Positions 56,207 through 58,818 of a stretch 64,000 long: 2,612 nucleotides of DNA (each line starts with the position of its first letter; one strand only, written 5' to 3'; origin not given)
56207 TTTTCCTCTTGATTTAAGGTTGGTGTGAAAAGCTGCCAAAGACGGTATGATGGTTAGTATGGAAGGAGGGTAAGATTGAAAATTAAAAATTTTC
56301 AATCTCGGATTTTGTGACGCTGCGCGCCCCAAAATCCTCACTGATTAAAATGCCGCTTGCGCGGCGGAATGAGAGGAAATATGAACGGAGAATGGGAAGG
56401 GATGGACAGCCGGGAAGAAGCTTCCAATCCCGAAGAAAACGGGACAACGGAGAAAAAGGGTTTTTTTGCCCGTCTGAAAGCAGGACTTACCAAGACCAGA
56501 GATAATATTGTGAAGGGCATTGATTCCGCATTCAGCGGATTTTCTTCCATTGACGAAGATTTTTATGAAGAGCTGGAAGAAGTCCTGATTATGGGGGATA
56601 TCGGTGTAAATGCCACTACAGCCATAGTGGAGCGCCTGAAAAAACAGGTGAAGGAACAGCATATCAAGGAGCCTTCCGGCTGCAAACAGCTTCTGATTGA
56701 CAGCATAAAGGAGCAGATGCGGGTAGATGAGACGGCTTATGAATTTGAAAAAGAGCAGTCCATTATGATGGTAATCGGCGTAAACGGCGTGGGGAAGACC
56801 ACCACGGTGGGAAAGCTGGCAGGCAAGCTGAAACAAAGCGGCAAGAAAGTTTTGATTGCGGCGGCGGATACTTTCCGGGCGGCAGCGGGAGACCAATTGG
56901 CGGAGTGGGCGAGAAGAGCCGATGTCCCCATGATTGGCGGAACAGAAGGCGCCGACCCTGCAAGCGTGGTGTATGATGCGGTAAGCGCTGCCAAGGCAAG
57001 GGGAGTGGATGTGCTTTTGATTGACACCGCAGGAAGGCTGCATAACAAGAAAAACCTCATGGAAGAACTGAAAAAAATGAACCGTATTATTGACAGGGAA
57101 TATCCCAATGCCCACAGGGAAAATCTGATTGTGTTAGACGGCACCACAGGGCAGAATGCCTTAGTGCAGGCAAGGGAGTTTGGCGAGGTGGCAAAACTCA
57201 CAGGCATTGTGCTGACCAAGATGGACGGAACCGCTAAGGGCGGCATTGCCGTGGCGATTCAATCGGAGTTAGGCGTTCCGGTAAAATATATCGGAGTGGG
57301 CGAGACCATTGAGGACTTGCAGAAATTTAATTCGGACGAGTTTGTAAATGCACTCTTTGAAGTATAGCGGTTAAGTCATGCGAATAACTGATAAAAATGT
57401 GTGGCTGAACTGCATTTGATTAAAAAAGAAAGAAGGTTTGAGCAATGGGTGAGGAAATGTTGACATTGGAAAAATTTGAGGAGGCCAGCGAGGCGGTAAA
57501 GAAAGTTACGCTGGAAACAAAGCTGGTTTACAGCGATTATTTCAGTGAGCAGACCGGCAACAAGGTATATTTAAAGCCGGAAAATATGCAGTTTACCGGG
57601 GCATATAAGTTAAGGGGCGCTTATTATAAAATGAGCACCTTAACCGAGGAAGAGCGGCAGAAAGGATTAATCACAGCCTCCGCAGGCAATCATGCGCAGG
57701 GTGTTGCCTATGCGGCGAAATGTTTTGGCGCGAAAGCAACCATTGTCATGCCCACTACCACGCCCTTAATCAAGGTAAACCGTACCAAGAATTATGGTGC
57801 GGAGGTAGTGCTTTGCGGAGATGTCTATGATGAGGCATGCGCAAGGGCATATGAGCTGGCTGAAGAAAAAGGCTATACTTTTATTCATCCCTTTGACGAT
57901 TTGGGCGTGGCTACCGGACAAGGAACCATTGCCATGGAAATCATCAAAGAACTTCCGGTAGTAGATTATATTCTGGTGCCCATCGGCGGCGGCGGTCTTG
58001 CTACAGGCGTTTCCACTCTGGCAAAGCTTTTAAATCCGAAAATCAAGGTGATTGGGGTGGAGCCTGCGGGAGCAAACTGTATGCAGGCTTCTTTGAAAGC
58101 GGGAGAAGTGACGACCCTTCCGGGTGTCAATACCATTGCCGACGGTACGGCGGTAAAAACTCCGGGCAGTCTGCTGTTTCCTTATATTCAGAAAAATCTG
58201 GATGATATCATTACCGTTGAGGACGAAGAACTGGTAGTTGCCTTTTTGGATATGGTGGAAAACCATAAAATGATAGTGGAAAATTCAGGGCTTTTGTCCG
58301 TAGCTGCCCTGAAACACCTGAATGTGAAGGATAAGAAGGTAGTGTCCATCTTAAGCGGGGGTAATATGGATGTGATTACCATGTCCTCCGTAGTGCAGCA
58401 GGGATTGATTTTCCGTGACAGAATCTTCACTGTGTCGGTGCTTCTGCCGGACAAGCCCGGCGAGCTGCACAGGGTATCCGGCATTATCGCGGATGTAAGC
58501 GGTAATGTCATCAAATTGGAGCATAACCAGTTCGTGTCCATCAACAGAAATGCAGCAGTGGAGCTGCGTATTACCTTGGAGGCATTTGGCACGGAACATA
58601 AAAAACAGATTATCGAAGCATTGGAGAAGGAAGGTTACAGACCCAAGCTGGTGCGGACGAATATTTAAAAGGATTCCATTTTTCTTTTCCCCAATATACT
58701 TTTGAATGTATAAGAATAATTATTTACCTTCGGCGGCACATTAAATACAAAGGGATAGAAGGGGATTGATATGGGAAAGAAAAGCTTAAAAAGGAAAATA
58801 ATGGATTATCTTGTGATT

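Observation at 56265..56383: Portable 5' cassette with a conserved 11-codon uORF, placed immediately upstream of two unrelated genes (ftsY and an XRE membrane regulator)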

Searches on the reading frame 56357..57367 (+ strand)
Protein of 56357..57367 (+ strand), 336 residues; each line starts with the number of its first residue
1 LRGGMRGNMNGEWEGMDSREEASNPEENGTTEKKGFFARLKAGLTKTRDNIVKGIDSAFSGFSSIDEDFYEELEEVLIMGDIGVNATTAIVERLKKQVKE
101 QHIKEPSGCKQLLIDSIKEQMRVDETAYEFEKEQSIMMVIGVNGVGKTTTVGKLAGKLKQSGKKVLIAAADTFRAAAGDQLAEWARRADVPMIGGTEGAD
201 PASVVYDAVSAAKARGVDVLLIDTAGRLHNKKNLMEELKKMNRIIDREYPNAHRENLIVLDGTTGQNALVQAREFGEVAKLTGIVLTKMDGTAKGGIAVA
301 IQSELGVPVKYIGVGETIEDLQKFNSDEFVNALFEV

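Call 14: find_encoding_contigs(protein=window:56381-57367:+, flank=3000, max_places=10)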
Protein window:56381-57367:+ (328 aa): no gene with exactly this product is on record in the collection.

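Call 15: search_protein_families(library=pfam, proteins=[window:56381-57367:+])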
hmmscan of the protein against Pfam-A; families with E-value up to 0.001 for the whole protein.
window:56381-57367:+ (328 aa): 11 families
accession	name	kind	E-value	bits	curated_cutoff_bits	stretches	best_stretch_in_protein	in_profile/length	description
PF00448.28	SRP54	-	3e-76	255.9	22.7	1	127-326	2-195/196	SRP54-type protein, GTPase domain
PF02881.24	SRP54_N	-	4.9e-16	59.2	22.4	1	44-108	2-74/75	SRP54-type protein, helical bundle domain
PF13401.12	AAA_22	-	1.7e-07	32.1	27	1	125-236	4-110/130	AAA domain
PF01656.29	CbiA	-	1.2e-06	28.9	25.4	1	129-164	2-37/125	CobQ/CobB/MinD/ParA nucleotide binding domain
PF13604.12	AAA_30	-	1.4e-05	25.3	27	1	123-223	15-103/191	AAA domain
PF13479.12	AAA_24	-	9.8e-05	22.7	27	0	129-237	5-91/195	AAA domain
PF13191.12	AAA_16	-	0.00042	21.3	32.6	0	125-168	23-64/167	AAA ATPase domain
PF00004.35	AAA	-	0.00047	21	21.2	0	129-238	1-93/131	ATPase family associated with various cellular activities (AAA)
PF13614.12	AAA_31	-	0.00068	20.1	27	1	136-164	12-40/177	AAA domain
PF13245.12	AAA_19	-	0.00069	20.2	25.1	1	121-177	6-61/134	AAA domain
PF00005.33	ABC_tran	-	0.00089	20.3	25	0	125-204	10-80/137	ABC transporter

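Call 16: find_encoding_contigs(protein=window:56357-57367:+, flank=3000, max_places=10)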
Protein window:56357-57367:+ (336 aa): no gene with exactly this product is on record in the collection.

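Call 35: find_homologous_proteins(query=window:56381-57367:+, max_evalue=1e-60)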
Query window:56381-57367:+ (328 aa): 8000 proteins with E <= 1e-60 among 8000 candidates; the best 120 are listed.
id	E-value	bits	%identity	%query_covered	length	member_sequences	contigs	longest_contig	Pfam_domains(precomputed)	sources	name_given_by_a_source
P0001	3.0e-207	705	100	100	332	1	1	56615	PF02881.25,PF01656.30,PF13604.13,PF13401.13,PF00448.29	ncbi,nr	ncbi:MAG: signal recognition particle-docking protein FtsY [Bacteroidales bacterium]|nr:signal recog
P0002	2.4e-201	685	100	98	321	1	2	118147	PF02881.25,PF01656.30,PF13604.13,PF13401.13,PF00448.29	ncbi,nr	ncbi:MAG: signal recognition particle-docking protein FtsY [Lachnoclostridium sp.]|nr:signal recogni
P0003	4.2e-198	675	97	100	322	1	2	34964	PF02881.25,PF01656.30,PF13604.13,PF13401.13,PF00448.29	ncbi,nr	ncbi:MAG: signal recognition particle-docking protein FtsY [Lachnoclostridium sp.]|nr:signal recogni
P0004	1.6e-195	666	96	100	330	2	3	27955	PF02881.25,PF01656.30,PF13401.13,PF00448.29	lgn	-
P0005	2.0e-194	663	95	100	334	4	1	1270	PF02881.25,PF01656.30,PF13401.13,PF00448.29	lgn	-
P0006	4.6e-194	661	95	100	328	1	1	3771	PF02881.25,PF01656.30,PF13401.13,PF00448.29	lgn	-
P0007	6.5e-193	658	94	100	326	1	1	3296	PF02881.25,PF01656.30,PF13401.13,PF00448.29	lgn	-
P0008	2.1e-190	649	93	100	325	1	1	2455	PF02881.25,PF01656.30,PF13604.13,PF13401.13,PF00448.29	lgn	-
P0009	2.0e-189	646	93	100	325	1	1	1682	PF02881.25,PF01656.30,PF13401.13,PF00448.29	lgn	-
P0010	1.7e-178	610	93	93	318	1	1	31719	PF02881.25,PF01656.30,PF13401.13,PF00448.29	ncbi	-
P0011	2.8e-178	610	92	93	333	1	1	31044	PF02881.25,PF01656.30,PF13401.13,PF00448.29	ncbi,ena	-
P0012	9.2e-178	608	92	93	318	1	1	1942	PF02881.25,PF13401.13,PF00448.29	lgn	-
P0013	1.3e-177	607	92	94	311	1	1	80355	PF02881.25,PF13401.13,PF00448.29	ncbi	-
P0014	5.1e-177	605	91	94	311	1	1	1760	PF02881.25,PF13604.13,PF13401.13,PF00448.29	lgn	-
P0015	2.2e-176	603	91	94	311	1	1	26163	PF02881.25,PF13604.13,PF13401.13,PF00448.29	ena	-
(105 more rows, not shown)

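Call 36: find_encoding_contigs(protein=P0002, flank=10000, max_places=3)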
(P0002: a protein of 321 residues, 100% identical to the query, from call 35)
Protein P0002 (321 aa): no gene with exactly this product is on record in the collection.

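Call 37: find_encoding_contigs(protein=P0004, flank=10000, max_places=3)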
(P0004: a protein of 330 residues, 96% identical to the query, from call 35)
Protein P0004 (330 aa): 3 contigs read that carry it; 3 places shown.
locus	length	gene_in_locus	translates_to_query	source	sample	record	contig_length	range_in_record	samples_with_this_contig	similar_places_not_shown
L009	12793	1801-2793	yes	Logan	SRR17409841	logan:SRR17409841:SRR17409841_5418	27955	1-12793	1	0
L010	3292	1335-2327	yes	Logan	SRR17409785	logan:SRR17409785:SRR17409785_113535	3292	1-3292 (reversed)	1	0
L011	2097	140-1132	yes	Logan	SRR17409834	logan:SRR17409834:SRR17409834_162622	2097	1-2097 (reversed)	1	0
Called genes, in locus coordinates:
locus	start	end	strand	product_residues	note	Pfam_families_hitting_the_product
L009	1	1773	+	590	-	?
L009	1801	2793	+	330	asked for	PF01656:CbiA (faint), PF02881:SRP54_N, PF00448:SRP54, PF13401:AAA_22 (weak)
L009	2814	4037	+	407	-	PF00291:PALP, PF01842:ACT (weak)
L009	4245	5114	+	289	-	PF02588:YitT_membrane, PF10035:DUF2179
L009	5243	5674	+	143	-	-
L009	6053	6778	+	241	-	PF19567:CpsB_CapC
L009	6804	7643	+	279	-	PF02706:Wzz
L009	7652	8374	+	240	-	-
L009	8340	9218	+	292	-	PF04203:Sortase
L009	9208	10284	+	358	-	PF03816:LytR_cpsA_psr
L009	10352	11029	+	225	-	-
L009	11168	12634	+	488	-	PF13727:CoA_binding_3, PF02397:Bac_transf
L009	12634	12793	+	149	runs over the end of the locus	PF08660:Alg14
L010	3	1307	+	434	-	?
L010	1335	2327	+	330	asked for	PF01656:CbiA (faint), PF02881:SRP54_N, PF00448:SRP54, PF13401:AAA_22 (weak)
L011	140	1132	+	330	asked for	PF01656:CbiA (faint), PF02881:SRP54_N, PF00448:SRP54, PF13401:AAA_22 (weak)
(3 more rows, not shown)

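Call 38: find_encoding_contigs(protein=P0010, flank=10000, max_places=2)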
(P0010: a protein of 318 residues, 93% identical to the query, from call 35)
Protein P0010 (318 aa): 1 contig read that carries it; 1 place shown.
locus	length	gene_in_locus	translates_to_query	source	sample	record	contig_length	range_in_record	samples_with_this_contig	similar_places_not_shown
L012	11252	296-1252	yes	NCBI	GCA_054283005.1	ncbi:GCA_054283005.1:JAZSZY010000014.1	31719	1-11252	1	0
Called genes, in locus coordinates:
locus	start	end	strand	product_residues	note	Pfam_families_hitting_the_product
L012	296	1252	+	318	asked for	PF02881:SRP54_N, PF00448:SRP54, PF01656:CbiA (faint), PF13401:AAA_22 (weak)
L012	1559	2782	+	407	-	PF00291:PALP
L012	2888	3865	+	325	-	PF02588:YitT_membrane, PF10035:DUF2179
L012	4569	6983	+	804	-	PF00133:tRNA-synt_1, PF01406:tRNA-synt_1e (faint), PF09334:tRNA-synt_1g, PF13603:tRNA-synt_1_2, PF00133:tRNA-synt_1, PF08264:Anticodon_1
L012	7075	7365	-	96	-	-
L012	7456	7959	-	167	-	-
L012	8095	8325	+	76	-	-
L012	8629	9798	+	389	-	PF04203:Sortase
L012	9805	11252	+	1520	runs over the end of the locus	PF13306:LRR_5, PF13855:LRR_8 (faint), PF13306:LRR_5, PF09479:Flg_new, PF18998:Flg_new_2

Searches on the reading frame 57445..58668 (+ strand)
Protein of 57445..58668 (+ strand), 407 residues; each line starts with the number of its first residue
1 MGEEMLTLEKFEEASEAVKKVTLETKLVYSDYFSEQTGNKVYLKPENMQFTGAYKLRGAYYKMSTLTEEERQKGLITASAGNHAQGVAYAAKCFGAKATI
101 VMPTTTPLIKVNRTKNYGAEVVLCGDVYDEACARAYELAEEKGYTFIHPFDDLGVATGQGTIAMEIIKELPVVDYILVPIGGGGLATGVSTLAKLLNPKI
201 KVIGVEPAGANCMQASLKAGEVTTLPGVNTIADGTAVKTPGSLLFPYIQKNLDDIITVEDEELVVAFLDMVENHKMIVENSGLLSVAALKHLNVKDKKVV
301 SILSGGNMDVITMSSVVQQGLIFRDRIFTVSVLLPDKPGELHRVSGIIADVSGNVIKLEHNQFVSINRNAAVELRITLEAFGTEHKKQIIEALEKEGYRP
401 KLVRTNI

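Call 15: search_protein_families(library=pfam, proteins=[window:57445-58668:+])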
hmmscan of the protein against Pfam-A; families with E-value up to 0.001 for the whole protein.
window:57445-58668:+ (407 aa): 2 families
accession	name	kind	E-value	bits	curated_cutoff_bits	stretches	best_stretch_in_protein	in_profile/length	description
PF00291.31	PALP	-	4.4e-82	276.2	35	1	24-305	7-295/295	Pyridoxal-phosphate dependent enzyme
PF01842.31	ACT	-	2.9e-05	24.2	27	1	329-395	2-63/66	ACT domain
